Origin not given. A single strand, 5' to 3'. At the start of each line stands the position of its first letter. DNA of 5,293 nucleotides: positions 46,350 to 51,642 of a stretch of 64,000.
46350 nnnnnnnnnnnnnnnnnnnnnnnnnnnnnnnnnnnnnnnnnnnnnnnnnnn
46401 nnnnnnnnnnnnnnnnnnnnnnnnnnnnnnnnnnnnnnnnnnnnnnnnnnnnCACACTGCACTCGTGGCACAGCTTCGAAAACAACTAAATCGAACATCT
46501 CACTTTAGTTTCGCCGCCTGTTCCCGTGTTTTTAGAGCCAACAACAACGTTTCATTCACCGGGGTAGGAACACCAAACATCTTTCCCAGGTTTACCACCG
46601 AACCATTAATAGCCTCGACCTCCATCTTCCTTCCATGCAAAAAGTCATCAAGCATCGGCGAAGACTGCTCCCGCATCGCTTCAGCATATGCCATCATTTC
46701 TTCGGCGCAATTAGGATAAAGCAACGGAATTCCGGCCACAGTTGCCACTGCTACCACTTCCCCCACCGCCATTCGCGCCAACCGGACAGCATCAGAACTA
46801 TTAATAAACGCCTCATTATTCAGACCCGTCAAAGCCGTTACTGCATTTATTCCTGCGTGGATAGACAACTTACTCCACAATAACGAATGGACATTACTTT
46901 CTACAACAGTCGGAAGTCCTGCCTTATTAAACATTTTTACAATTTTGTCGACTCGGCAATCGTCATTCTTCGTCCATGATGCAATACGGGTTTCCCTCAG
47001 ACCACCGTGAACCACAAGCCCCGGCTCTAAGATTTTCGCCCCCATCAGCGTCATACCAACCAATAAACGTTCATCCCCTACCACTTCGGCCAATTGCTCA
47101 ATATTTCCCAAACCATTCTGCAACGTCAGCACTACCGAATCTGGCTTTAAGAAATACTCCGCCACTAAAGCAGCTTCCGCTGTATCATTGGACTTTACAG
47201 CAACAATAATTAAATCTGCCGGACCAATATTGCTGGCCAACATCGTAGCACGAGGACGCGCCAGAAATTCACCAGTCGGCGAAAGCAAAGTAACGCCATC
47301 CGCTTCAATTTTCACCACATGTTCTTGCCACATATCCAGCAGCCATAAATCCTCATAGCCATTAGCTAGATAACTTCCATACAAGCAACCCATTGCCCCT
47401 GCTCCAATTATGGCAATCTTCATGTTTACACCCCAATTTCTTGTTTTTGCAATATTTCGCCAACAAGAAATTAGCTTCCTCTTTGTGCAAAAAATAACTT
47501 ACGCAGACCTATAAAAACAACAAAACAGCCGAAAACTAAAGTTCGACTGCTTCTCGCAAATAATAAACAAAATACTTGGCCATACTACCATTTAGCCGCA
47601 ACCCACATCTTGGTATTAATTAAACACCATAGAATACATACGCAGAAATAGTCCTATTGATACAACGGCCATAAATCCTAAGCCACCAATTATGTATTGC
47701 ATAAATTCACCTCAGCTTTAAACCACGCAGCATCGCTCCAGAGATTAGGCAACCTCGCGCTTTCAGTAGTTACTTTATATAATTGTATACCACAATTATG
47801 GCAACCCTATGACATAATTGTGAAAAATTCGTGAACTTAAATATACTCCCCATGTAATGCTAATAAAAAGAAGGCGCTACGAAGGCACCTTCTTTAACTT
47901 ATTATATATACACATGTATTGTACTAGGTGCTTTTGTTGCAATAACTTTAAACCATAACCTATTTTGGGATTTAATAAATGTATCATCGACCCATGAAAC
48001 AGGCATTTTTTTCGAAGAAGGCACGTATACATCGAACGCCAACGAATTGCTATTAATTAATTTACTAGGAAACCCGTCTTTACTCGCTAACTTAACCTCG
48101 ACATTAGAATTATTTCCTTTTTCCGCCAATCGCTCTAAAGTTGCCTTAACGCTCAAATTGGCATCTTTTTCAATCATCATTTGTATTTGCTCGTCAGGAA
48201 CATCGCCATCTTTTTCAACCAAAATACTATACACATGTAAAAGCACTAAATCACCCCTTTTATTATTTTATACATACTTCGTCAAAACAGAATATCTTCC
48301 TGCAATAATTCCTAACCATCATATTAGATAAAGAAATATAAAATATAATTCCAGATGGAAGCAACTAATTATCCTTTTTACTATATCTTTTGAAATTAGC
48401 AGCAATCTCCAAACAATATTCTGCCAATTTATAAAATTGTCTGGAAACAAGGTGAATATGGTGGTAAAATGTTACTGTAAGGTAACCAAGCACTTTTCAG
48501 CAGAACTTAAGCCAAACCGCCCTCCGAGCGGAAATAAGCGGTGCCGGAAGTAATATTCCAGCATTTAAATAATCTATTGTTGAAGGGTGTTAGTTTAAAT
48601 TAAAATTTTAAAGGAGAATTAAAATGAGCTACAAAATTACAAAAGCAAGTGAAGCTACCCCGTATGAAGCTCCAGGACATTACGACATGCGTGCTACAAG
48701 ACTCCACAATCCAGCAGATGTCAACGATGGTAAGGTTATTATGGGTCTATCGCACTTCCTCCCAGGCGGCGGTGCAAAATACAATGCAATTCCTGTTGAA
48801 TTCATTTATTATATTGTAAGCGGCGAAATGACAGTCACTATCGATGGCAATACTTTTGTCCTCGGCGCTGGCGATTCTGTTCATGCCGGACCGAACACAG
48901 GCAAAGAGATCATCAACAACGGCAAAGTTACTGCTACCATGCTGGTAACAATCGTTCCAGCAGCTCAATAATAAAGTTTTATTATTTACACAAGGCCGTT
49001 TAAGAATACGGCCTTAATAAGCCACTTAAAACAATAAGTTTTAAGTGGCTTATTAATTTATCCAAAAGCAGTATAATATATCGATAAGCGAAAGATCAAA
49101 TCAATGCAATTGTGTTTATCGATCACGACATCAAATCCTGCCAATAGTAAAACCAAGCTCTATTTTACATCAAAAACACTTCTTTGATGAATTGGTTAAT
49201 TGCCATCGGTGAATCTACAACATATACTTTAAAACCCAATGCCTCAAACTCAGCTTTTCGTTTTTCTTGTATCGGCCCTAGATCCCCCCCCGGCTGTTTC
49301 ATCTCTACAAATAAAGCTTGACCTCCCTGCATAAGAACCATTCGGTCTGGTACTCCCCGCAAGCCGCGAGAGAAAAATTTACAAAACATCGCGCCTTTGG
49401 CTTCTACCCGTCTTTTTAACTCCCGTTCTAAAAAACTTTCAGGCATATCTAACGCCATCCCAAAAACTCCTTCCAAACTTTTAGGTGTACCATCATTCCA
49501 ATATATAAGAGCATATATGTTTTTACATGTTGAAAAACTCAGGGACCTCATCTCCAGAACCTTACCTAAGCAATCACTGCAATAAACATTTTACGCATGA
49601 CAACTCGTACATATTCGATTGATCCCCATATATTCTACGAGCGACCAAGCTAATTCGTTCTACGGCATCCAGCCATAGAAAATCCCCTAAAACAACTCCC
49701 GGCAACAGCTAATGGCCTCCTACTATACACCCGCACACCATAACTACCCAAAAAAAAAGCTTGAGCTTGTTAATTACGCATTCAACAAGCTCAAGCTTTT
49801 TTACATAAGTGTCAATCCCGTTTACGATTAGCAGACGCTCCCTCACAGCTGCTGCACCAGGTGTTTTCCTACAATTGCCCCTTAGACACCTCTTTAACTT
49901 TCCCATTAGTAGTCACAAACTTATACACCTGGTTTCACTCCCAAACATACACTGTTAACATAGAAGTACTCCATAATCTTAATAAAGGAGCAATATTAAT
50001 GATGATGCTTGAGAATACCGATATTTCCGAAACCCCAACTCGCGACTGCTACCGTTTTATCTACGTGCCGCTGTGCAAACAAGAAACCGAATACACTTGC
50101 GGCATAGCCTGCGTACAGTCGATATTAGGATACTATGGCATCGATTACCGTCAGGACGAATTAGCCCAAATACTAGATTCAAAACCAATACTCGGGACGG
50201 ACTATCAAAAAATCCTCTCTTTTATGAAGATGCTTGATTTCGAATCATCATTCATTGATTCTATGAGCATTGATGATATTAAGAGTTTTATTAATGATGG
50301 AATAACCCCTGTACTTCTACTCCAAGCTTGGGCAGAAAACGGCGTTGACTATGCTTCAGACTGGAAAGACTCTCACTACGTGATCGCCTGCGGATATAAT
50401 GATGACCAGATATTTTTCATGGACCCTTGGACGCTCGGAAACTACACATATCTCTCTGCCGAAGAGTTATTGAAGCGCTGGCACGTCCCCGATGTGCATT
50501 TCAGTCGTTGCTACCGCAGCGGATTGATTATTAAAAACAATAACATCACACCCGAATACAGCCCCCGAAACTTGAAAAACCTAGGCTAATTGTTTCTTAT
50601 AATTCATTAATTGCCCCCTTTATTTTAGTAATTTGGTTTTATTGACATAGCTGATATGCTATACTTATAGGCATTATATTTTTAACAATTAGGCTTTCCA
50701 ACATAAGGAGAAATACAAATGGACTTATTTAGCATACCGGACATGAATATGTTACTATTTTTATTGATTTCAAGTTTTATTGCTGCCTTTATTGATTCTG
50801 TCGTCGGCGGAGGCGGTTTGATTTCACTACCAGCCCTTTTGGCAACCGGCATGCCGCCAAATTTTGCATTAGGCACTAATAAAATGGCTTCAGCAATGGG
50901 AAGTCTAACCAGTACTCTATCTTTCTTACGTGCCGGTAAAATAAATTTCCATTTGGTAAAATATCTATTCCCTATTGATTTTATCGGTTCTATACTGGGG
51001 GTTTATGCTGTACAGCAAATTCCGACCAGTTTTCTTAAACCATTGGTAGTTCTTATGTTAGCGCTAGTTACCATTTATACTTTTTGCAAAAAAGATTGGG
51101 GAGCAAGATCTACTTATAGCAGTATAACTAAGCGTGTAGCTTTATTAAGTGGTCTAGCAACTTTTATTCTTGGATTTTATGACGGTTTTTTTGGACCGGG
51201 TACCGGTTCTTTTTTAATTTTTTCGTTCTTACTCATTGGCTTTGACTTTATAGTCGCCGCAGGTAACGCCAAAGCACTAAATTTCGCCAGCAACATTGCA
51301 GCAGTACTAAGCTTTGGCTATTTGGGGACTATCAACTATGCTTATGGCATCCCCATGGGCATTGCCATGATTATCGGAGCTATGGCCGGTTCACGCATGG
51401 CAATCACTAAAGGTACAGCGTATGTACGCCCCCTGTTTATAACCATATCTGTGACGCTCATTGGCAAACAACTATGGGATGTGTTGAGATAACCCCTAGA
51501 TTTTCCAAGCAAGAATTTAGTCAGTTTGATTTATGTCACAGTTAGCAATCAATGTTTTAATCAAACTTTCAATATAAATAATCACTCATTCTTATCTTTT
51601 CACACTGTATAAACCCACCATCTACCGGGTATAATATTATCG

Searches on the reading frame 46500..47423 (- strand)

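Call 33: search_protein_families(library=pfam, proteins=[window:46500-47423:-])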
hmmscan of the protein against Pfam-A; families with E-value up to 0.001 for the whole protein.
window:46500-47423:- (307 aa): 2 families
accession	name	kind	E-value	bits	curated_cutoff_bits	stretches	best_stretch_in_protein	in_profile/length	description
PF02558.23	ApbA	-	2.5e-36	125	22.2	1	3-150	1-148/150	Ketopantoate reductase PanE/ApbA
PF08546.17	ApbA_C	-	5.4e-30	104.7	22.7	1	178-300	2-124/125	Ketopantoate reductase PanE/ApbA C terminal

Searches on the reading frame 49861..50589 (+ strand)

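Call 33: search_protein_families(library=pfam, proteins=[window:49861-50589:+])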
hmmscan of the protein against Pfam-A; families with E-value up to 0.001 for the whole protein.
window:49861-50589:+ (242 aa): 4 families
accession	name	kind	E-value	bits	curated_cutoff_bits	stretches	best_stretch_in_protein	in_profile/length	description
PF13529.12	Peptidase_C39_2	-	1.2e-13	52.2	24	1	68-190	2-143/143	Peptidase_C39 like family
PF03412.21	Peptidase_C39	-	1.4e-13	51.3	22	1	70-207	3-121/133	Peptidase C39 family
PF11814.14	DUF3335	-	3.8e-06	27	25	0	134-192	116-168/206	Peptidase_C39 like family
PF09778.15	Guanylate_cyc_2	-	3e-05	23.9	28.1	0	69-106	1-39/212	Guanylylate cyclase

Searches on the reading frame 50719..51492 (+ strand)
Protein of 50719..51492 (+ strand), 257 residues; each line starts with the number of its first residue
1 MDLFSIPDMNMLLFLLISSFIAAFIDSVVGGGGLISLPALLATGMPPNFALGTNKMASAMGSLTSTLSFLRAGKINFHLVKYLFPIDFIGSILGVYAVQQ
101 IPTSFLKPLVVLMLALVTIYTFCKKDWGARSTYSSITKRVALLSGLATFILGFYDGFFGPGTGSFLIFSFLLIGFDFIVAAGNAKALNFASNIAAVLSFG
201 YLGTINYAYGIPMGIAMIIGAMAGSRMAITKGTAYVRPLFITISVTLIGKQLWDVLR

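Call 33: search_protein_families(library=pfam, proteins=[window:50719-51492:+])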
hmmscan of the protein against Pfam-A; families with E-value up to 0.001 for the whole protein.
window:50719-51492:+ (257 aa): 1 family
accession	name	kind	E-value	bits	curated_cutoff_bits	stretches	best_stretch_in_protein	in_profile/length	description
PF01925.25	TauE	-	4e-47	161.3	32.6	1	15-247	1-233/237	Sulfite exporter TauE/SafE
